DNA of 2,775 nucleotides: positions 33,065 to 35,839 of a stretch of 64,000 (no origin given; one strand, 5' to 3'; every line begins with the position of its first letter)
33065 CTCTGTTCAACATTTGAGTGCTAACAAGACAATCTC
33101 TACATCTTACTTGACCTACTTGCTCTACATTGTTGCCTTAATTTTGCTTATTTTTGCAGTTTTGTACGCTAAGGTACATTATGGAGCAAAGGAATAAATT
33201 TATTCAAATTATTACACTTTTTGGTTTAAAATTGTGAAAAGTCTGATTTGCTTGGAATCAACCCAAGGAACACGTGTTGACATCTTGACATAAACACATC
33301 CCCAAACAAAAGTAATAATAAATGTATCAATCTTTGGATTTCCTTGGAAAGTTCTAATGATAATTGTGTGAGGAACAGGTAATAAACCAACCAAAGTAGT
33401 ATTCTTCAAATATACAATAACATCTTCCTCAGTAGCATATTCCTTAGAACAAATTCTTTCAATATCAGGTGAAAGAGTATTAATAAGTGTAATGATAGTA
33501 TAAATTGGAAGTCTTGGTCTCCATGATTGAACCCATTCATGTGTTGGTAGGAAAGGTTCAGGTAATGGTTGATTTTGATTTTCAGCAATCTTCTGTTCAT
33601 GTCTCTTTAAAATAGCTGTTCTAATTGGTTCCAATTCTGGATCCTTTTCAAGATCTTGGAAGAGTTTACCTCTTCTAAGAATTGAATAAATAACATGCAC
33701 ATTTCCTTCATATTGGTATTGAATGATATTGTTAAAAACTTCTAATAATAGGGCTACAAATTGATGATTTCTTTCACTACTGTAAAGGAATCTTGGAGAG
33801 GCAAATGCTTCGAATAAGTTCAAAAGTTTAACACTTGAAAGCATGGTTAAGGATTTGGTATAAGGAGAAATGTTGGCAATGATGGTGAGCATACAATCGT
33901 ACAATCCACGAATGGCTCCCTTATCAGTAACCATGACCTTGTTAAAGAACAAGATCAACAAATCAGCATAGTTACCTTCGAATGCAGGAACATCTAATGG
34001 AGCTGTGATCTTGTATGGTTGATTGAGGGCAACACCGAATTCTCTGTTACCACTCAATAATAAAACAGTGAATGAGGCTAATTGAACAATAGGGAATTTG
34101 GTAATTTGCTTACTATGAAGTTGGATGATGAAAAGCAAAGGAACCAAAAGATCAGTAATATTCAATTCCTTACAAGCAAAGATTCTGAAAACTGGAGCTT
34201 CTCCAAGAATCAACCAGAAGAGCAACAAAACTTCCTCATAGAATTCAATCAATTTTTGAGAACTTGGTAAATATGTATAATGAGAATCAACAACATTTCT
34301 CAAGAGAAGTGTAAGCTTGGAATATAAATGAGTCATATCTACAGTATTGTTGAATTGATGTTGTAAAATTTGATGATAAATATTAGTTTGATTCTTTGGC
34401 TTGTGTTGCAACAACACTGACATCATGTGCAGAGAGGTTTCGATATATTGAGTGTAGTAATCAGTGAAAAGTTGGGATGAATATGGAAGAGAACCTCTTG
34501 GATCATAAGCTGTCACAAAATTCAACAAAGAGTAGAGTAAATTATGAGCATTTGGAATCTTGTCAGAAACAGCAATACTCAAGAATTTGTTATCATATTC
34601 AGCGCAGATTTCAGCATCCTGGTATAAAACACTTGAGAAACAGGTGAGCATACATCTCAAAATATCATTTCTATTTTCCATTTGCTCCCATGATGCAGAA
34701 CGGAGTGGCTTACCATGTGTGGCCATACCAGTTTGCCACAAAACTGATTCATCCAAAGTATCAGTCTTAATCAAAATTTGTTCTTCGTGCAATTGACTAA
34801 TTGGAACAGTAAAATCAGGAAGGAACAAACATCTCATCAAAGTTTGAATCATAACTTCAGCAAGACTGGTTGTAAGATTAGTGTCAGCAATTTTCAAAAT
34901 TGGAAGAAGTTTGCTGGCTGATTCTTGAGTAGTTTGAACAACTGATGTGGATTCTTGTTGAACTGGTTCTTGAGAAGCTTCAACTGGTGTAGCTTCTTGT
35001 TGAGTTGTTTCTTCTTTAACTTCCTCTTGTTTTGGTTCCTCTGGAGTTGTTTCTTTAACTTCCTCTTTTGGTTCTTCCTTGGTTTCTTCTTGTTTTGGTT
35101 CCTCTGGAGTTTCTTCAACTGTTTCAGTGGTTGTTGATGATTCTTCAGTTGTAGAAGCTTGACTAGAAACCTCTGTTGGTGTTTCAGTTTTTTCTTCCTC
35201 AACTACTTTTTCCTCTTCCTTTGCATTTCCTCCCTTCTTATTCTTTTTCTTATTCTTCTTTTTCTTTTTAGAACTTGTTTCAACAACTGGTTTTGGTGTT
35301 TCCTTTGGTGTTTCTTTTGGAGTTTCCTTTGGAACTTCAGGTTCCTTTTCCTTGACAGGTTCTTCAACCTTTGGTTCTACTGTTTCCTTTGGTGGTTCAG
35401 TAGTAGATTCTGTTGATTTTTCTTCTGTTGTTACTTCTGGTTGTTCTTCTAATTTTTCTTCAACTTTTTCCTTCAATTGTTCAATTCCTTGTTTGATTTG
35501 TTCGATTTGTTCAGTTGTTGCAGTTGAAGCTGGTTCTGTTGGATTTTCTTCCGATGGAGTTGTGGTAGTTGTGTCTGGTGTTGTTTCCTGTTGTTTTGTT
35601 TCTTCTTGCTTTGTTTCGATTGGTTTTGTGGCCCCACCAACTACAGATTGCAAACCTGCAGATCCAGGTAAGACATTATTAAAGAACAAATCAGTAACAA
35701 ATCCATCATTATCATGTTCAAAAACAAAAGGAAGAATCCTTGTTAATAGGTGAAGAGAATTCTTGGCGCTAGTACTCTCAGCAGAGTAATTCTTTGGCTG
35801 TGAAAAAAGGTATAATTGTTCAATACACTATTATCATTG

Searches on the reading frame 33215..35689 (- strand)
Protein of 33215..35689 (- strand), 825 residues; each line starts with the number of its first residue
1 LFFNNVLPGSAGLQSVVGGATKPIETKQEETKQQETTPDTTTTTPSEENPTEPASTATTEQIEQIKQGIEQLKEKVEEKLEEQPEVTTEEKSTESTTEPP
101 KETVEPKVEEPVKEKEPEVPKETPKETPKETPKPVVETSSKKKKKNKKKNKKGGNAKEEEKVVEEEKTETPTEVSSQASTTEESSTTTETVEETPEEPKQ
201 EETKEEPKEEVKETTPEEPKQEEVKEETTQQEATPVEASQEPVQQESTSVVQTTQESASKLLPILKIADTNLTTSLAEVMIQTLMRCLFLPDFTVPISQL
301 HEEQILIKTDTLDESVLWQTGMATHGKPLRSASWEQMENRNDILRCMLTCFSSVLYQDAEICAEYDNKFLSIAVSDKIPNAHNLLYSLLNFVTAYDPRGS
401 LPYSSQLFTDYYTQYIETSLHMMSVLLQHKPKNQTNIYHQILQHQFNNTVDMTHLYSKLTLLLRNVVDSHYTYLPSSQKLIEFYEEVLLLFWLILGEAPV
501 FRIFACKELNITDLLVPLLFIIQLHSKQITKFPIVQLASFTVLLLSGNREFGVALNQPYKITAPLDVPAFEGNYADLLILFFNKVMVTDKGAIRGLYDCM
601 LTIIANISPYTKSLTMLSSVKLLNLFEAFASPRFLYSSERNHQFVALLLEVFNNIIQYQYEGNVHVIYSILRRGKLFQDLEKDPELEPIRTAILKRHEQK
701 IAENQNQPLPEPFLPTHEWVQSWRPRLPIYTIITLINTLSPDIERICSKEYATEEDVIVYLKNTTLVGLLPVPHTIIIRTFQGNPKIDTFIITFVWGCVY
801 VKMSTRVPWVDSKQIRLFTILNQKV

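Call 74: search_protein_families(library=pfam, proteins=[window:33215-35689:-], max_evalue=0.001)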
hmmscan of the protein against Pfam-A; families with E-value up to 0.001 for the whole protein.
window:33215-35689:- (825 aa): 2 families
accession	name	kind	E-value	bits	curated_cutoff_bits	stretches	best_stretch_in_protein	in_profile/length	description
PF09742.14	Dymeclin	-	3.5e-94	316.9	28.6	1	271-797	149-672/673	Dyggve-Melchior-Clausen syndrome protein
PF12722.12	Hid1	-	1.1e-93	315.4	22.5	2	257-695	146-582/812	High-temperature-induced dauer-formation protein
